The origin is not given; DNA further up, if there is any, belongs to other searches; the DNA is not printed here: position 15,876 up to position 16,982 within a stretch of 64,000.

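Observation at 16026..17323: Secreted protein with eight tandem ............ modules, translationally coupled (ATGA) to an ASCH-domain protein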

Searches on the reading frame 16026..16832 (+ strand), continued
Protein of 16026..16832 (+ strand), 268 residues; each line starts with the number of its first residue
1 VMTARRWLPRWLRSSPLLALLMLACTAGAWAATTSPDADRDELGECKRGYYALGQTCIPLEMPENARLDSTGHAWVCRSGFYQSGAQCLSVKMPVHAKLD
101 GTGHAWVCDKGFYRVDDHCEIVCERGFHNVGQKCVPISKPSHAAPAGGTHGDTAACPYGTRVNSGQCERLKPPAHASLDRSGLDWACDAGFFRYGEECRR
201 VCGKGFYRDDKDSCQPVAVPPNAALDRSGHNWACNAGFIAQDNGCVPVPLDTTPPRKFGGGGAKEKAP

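Call 28: search_protein_families(library=pfam, alignment_id=A3, max_evalue=0.001)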
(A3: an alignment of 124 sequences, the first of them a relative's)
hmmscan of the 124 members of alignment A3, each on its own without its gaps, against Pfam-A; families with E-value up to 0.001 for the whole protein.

A. member 1, P0007 (548 aa): 3 families
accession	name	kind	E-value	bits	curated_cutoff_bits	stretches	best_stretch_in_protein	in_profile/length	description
PF01471.23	PG_binding_1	-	3.7e-14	53.1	23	1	235-285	3-53/57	Putative peptidoglycan binding domain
PF12946.13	EGF_MSP1_1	-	4.8e-10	39.7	27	0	345-360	22-37/37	MSP1 EGF domain 1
PF12662.13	cEGF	-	1e-06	28.9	26.6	0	471-487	5-23/24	Complement Clr-like EGF-like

B. families by the number of members that match (of 124 scanned): 38 families (the first 25 are shown)
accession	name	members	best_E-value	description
PF12946.13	EGF_MSP1_1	87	5.6e-23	MSP1 EGF domain 1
PF01471.23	PG_binding_1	13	3e-18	Putative peptidoglycan binding domain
PF12662.13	cEGF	8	6.9e-07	Complement Clr-like EGF-like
PF15901.10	Sortilin_C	7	8.2e-06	Sortilin, neurotensin receptor 3, C-terminal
PF04810.20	zf-Sec23_Sec24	6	2.9e-14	Sec23/Sec24 zinc finger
PF16698.10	ADAM17_MPD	6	5.8e-08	Membrane-proximal domain, switch, for ADAM17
PF02822.19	Antistasin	4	9.4e-07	Antistasin family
PF15430.11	SVWC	4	0.00012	Single domain von Willebrand factor type C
PF19202.5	DUF5874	2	7.1e-07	Family of unknown function (DUF5874)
PF08308.17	PEGA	2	2.4e-06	PEGA domain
PF17181.9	EPF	2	2.8e-06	Epidermal patterning factor proteins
PF13236.11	CLU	2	3.2e-06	Clustered mitochondria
PF23416.1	DUF7107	2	4.8e-06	Domain of unknown function (DUF7107)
PF09374.15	PG_binding_3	2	0.00024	Predicted Peptidoglycan domain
PF00563.25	EAL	1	3.1e-32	EAL domain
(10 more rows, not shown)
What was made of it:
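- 87 of 124 relatives match PF12946 (call 28). Relatives are fused to PG_binding_1 (13 of 124), PG_binding_3, PEGA, EAL and TerB (call 28). A few relatives give weak matches to cysteine-rich inhibitor families such as Antistasin (4 of 124, call 28).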

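Call 34: list_cluster_members(proteins=[P0001, P0007, P0010, P0013, P0015, P0023, P0024, P0037, P0049, P0052])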
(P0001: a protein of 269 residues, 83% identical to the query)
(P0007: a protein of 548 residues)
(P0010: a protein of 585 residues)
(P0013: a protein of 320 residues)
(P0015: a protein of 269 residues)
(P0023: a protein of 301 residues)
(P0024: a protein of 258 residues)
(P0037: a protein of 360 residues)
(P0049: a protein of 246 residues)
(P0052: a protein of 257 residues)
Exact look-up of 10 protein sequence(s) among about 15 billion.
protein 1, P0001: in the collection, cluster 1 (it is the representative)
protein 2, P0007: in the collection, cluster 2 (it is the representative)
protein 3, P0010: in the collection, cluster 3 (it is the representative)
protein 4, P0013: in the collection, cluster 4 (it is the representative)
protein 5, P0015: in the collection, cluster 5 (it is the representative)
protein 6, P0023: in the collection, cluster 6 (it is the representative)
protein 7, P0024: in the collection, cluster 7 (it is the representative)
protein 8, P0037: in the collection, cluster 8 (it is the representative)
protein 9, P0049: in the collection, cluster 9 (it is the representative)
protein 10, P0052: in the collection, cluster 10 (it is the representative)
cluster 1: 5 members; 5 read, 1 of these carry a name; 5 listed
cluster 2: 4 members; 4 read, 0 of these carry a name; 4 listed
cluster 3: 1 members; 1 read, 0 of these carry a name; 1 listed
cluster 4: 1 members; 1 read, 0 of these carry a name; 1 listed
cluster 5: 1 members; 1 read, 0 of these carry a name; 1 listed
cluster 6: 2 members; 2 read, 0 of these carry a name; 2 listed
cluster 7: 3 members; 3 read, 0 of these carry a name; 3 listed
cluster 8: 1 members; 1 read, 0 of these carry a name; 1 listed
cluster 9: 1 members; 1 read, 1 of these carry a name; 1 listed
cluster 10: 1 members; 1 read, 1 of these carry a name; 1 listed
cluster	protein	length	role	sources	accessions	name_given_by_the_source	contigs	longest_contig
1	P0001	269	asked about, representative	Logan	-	-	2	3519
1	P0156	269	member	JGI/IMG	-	hypothetical protein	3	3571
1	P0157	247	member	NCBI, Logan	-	-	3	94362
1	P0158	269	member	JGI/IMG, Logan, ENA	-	-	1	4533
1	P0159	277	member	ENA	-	-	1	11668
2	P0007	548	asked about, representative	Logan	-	-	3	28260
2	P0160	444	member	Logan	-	-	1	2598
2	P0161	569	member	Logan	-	-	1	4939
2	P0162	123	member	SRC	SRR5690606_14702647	-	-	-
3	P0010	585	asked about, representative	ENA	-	-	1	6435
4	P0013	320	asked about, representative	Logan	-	-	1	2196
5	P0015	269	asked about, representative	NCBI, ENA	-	-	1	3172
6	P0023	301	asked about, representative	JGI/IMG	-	-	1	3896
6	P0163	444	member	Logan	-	-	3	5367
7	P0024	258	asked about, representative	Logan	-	-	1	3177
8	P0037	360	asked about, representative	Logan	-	-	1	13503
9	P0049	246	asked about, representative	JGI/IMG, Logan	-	hypothetical protein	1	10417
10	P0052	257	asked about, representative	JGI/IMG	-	hypothetical protein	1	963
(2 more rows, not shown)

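Call 40: find_encoding_contigs(protein=P0037, flank=5000, max_places=2)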
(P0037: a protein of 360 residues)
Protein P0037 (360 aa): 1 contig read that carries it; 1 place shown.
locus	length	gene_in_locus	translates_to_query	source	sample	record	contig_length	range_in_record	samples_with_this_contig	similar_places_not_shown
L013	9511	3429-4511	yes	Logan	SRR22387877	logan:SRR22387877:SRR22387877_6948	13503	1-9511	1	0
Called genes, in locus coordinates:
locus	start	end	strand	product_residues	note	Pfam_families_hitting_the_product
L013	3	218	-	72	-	?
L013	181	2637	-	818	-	-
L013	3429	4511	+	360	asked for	PF12946:EGF_MSP1_1 (faint)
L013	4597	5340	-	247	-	PF01551:Peptidase_M23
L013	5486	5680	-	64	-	-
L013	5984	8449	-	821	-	PF08706:D5_N, PF19263:DUF5906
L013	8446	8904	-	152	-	-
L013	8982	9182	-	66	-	PF05930:Phage_AlpA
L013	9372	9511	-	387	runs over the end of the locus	PF13356:Arm-DNA-bind_3, PF22022:Phage_int_M, PF00589:Phage_integrase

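Call 41: find_encoding_contigs(protein=P0049, flank=5000, max_places=2)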
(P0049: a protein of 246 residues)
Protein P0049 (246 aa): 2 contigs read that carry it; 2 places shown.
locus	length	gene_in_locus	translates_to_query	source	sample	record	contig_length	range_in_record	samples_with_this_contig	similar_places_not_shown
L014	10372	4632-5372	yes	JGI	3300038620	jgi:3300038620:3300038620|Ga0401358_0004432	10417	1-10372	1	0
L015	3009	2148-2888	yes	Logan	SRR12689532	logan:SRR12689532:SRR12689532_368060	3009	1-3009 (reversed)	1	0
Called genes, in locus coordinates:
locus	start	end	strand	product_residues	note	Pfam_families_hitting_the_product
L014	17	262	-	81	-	-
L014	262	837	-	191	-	PF00589:Phage_integrase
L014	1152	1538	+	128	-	-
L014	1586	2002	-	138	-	PF13470:PIN_3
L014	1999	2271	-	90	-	PF01402:RHH_1, PF02697:VAPB_antitox (faint)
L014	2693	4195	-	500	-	PF18911:PKD_4, PF00801:PKD, PF13360:PQQ_2, PF13570:Beta-prop_ACSF4 (weak), PF25292:Beta-prop_CGLA (faint), PF13570:Beta-prop_ACSF4, PF13360:PQQ_2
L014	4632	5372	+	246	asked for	PF12946:EGF_MSP1_1 (faint)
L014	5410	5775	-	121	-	PF04307:YdjM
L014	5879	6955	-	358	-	-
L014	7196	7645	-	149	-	-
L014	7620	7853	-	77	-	PF09954:DUF2188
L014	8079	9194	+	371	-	PF01381:HTH_3, PF12844:HTH_19 (weak), PF13560:HTH_31 (weak), PF06114:Peptidase_M78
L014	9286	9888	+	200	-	-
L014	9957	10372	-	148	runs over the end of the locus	PF06189:5-nucleotidase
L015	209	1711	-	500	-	PF18911:PKD_4, PF00801:PKD, PF13360:PQQ_2, PF13570:Beta-prop_ACSF4 (weak), PF25292:Beta-prop_CGLA (faint), PF13570:Beta-prop_ACSF4, PF13360:PQQ_2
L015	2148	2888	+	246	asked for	PF12946:EGF_MSP1_1 (faint)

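Call 42: find_encoding_contigs(protein=P0007, flank=5000, max_places=2)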
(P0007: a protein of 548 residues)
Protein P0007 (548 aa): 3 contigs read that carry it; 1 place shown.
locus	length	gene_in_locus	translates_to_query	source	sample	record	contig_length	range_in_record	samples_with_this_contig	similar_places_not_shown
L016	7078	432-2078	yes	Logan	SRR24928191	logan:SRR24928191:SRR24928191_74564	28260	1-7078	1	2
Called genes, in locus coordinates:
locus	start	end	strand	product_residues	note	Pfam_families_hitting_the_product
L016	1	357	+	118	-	?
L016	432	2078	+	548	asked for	PF01471:PG_binding_1, PF12946:EGF_MSP1_1 (faint), PF12662:cEGF (faint)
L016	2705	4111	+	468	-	-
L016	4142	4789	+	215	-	-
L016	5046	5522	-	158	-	-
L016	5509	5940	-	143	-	PF01464:SLT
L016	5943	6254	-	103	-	-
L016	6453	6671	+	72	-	-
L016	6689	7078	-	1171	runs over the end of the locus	PF07916:TraG_N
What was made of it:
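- P0049 lies near an integrase and a PIN/RHH pair (calls 40-42).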

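Call 46: find_encoding_contigs(protein=P0004, flank=3000, max_places=2)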
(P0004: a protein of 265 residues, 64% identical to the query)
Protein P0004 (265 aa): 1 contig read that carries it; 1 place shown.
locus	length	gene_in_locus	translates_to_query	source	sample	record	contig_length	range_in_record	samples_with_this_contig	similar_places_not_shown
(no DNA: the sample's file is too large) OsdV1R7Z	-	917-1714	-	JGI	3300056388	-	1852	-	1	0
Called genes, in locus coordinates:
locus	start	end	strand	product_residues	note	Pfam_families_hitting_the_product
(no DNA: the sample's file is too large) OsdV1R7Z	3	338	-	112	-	?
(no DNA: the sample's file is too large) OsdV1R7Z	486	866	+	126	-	PF00903:Glyoxalase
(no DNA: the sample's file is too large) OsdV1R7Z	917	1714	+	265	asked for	PF03302:VSP (faint), PF00084:Sushi (faint), PF12946:EGF_MSP1_1 (faint)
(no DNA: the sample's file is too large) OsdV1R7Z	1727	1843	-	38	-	-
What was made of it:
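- The 64%-identical orthologue P0004 is followed 13 nt later by a minus-strand gene instead of ASCH (call 46).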

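Call 47: find_encoding_contigs(protein=P0005, flank=3000, max_places=2)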
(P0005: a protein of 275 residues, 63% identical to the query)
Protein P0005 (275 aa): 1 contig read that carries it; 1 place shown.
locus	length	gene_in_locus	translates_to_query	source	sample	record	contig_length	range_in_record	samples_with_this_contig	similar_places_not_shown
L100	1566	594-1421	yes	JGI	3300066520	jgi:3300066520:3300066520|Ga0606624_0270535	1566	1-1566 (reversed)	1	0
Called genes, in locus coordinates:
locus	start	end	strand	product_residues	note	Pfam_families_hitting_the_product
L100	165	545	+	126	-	PF00903:Glyoxalase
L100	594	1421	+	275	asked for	-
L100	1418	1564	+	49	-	?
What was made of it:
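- The pair has been kept together down to 63% repeat-protein identity (call 47).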

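Call 58: search_solved_structures(query=A1, max_evalue=1)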
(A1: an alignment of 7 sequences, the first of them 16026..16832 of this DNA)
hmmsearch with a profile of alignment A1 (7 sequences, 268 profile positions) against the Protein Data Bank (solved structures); distinct sequences matched with E-value up to 1: 0.

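Call 59: search_protein_families(library=padloc, proteins=[window:16029-16832:+, P0037, P0049, P0007, P0014, P0022, P0087], max_evalue=0.01)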
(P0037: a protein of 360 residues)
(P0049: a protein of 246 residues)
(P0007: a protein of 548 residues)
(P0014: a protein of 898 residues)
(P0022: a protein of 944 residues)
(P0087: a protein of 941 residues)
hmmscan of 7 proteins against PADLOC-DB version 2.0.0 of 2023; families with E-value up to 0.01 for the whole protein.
window:16029-16832:+ (267 aa): 0 families

P0037 (360 aa): 0 families

P0049 (246 aa): 0 families

P0007 (548 aa): 0 families

P0014 (898 aa): 10 families
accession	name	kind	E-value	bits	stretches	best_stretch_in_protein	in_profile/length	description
PDLC02223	STK_OB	-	9.3e-185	613.7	1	3-566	2-558/562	-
PDLC04042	PD-T4-6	-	3.1e-05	21.8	1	60-176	38-153/292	-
PDLC04059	PD-T4-6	-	8.1e-05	19.8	1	112-181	90-160/433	-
PDLC04047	PD-T4-6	-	8.6e-05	19.8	1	58-176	38-155/327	-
PDLC03921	MkoA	-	0.00017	17.4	1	108-176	566-632/1607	-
PDLC04040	PD-T4-6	-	0.00027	17.8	1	107-176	77-146/547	-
PDLC04053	PD-T4-6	-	0.00034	18.2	1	71-202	52-183/311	-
PDLC04061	PD-T4-6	-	0.0023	15.5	0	105-176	92-164/510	-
PDLC04055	PD-T4-6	-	0.0025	14.7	1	110-176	149-216/496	-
PDLC01925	CARF6--CARF_STK_AAA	-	0.0031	13.3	1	109-167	126-185/1187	-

P0022 (944 aa): 18 families
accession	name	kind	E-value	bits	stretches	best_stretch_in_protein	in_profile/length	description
PDLC02223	STK_OB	-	8.2e-238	788.9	1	1-524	1-520/562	-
PDLC03921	MkoA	-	1.8e-07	27.2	1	108-176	567-632/1607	-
PDLC04042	PD-T4-6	-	3.6e-07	28.1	1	43-176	20-153/292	-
PDLC04053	PD-T4-6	-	3.8e-07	27.9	1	66-215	48-195/311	-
PDLC04047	PD-T4-6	-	7.4e-07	26.5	1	42-176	20-155/327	-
PDLC04052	PD-T4-6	-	5.1e-06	23.9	1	70-176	52-157/496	-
PDLC03920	MkoA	-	5.1e-06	23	1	56-217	33-213/1112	-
PDLC04058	PD-T4-6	-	2.3e-05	21.7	1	112-176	95-160/460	-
PDLC04061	PD-T4-6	-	4.8e-05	21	1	101-175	89-163/510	-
PDLC04138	mad6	-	9.1e-05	19.5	1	51-241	374-559/659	mads_6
PDLC02512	PglW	-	9.5e-05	18.4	1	71-173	555-655/1403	PglW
PDLC04040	PD-T4-6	-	0.00011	19.1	1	105-176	76-146/547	-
PDLC04059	PD-T4-6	-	0.00019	18.6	1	111-176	90-155/433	-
PDLC04056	PD-T4-6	-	0.00082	16.6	1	113-176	89-150/415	-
PDLC04064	PD-T4-6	-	0.0019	15.3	1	111-241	99-228/369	-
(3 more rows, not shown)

P0087 (941 aa): 0 families

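Call 60: search_protein_families(library=phrogs, proteins=[window:16029-16832:+, P0037, P0049, P0007, P0014, P0022, P0087], max_evalue=0.01)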
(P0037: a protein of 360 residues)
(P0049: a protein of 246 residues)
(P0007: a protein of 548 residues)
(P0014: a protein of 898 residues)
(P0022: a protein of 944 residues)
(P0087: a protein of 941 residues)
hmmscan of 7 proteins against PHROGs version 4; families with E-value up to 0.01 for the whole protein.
window:16029-16832:+ (267 aa): 0 families

P0037 (360 aa): 3 families
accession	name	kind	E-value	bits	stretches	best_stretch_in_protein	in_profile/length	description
phrog_5404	-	lysis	0.0017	19.7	0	45-74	36-63/98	endolysin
phrog_9936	-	unknown function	0.0038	18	0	155-177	16-38/66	-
phrog_3722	-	unknown function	0.0079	17.3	0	62-75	18-31/64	-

P0049 (246 aa): 4 families
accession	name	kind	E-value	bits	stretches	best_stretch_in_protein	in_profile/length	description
phrog_27544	-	unknown function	7.1e-18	65.6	1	180-244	13-77/81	-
phrog_15501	-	unknown function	0.0011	20.1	0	121-132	43-54/71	-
phrog_14503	-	moron, auxiliary metabolic gene and host takeover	0.0021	18.8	1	193-224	18-49/53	membrane associated protein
phrog_3117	-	unknown function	0.0026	18.7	1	191-225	40-74/77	-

P0007 (548 aa): 5 families
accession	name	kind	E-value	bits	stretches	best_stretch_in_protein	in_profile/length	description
phrog_2649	-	lysis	4.6e-08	34.2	1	219-279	167-225/261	endolysin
phrog_1493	-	lysis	1.8e-06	28.4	1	236-281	249-297/394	endolysin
phrog_1224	-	head and packaging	0.00013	22.3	1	235-286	285-336/438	endolysin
phrog_15227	-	unknown function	0.00029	22.1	0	455-468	48-61/82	-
phrog_36389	-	unknown function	0.0047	17.9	0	402-422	34-54/68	-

P0014 (898 aa): 1 family
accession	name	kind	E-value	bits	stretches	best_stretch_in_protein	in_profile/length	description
phrog_3297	-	other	0.0099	16.7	0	132-178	66-111/160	kinase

P0022 (944 aa): 0 families

P0087 (941 aa): 2 families
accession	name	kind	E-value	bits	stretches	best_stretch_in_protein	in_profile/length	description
phrog_632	-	moron, auxiliary metabolic gene and host takeover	0.0013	19.9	1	752-859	32-137/143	tellurite resistance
phrog_19654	-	unknown function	0.0058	17.5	0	106-139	96-129/140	-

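Call 80: search_dna_similar(query=window:16029-16829:+, collection=plasmids, mode=protein, max_evalue=0.00001, max_rows=25)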
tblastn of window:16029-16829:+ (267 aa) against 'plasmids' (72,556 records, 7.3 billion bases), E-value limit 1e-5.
Records with a match: 28; places in all: 74; records where one place covers at least 80% of the query: 8.
Best place of each record, by identity: <60% 28.
By first word of the organism name: Rhizobium 7; Ensifer 7; Sinorhizobium 3; Paracoccus 2; Methylocystis 2; Roseovarius 1; Phaeobacter 1; Ruegeria 1; Aliiroseovarius 1; Shewanella 1; and 2 more.
By predicted mobility (MOB-suite, as given by PLSDB): non-mobilizable 19; conjugative 6; mobilizable 3.
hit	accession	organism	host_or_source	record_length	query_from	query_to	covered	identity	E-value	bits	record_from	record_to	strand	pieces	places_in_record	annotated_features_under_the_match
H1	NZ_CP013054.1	Sinorhizobium americanum CCGM7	Phaseolus vulgaris,root nodules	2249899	22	244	84%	31.3%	4e-22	102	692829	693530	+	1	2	none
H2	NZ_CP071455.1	Rhizobium lentis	lentil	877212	25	249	84%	30.8%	2e-21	100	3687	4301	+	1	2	hypothetical protein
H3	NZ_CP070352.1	Ensifer sp. PDNC004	cell culture,Plastic debris in ...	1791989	36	249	80%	32.2%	3e-14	144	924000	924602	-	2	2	none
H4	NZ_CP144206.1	Sinorhizobium chiapasense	mixed culture,rhizosphere soil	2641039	27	244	82%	31.2%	5e-23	105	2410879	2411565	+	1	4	none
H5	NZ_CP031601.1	Roseovarius indicus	pure culture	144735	45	245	75%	33.8%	1e-22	164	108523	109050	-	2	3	hypothetical protein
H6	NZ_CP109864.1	Paracoccus aminovorans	bacteria,human fecal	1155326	36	245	79%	32.3%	2e-21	166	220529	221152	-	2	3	record has no annotation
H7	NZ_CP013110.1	Sinorhizobium americanum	Vachellia farnesiana,cell culture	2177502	22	244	84%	30.2%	2e-20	98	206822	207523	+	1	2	record has no annotation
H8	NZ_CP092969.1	Methylocystis parvus OBBP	Bacterial Monoculture,Mud, soil or ...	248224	23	245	84%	30.0%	4e-23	105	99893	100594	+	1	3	hypothetical protein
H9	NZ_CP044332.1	Methylocystis parvus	-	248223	23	245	84%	30.0%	4e-23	105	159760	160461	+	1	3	hypothetical protein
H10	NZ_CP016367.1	Phaeobacter porticola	cell culture,barnacle at wood pile-on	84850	44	245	76%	32.4%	9e-24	107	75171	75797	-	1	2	hypothetical protein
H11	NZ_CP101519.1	Ensifer adhaerens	cell cuture,rhizosphere soil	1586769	44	244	75%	32.4%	2e-23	171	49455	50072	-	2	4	none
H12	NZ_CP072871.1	Rhizobium sp. NLR16a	lentil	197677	37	245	78%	31.2%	1e-20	98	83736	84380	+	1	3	hypothetical protein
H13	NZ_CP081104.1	Ruegeria conchae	-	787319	45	267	84%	29.1%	4e-22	102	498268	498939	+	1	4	none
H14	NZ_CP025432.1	Paracoccus zhejiangensis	single cell,sludge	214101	44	244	75%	32.0%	1e-21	101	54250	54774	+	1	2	hypothetical protein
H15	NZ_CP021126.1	Rhizobium sp. Kim5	Phaseolus vulgaris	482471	44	249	77%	31.1%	5e-14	143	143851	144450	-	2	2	hypothetical protein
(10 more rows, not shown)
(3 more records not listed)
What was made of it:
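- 28 plasmid or chromid records carry family members (call 80).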

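Call 81: search_dna_similar(query=window:16029-16829:+, collection=phages, mode=protein, max_evalue=0.00001, max_rows=15)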
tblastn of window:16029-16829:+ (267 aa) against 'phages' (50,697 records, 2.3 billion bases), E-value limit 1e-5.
No match.
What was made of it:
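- No phage record contains the family (call 81).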

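Call 82: get_annotated_region(hit=H8, flank=5000)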
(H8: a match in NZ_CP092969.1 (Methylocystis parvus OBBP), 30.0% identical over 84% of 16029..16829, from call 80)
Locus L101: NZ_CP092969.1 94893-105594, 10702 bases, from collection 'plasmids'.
description: Methylocystis parvus OBBP plasmid pMpar-1, complete sequence
organism: Methylocystis parvus OBBP (NCBI taxid 1134912)
taxonomy: Bacteria; Pseudomonadota; Alphaproteobacteria; Hyphomicrobiales; Methylocystaceae; Methylocystis; Methylocystis parvus; Methylocystis parvus OBBP
host: -; source: Bacterial Monoculture,Mud, soil or sediment; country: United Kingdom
typing (MOB-suite, as given by PLSDB): non-mobilizable
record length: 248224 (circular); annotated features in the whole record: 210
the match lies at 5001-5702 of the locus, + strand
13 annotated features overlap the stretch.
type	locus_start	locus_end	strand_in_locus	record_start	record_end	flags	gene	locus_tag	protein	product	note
CDS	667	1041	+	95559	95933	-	-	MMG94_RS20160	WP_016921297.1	helix-turn-helix domain-containing protein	-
CDS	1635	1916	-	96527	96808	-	-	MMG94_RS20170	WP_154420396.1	hypothetical protein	-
CDS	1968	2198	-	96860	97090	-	-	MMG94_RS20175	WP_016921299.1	hypothetical protein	-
CDS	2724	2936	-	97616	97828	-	-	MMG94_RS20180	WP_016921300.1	cold-shock protein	-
CDS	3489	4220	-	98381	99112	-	-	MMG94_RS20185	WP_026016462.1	trypsin-like peptidase domain-containing protein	-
CDS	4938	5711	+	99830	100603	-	-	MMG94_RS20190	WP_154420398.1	hypothetical protein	-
CDS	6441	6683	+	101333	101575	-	-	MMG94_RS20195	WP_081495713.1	hypothetical protein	-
CDS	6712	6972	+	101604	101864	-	-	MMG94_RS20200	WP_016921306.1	hypothetical protein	-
CDS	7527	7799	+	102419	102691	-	-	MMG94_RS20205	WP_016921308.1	hypothetical protein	-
CDS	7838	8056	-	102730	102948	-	-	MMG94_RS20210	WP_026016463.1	hypothetical protein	-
CDS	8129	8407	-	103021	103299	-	rpsU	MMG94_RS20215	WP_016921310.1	30S ribosomal protein S21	GO:0006412 - translation [Evidence IEA]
CDS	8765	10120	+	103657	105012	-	-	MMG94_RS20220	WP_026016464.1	hypothetical protein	-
CDS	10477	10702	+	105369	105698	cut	-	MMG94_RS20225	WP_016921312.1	type II toxin-antitoxin system HigB family toxin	-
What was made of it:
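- One relative lies next to an M23 peptidase and another near a trypsin-like peptidase (calls 40, 82).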
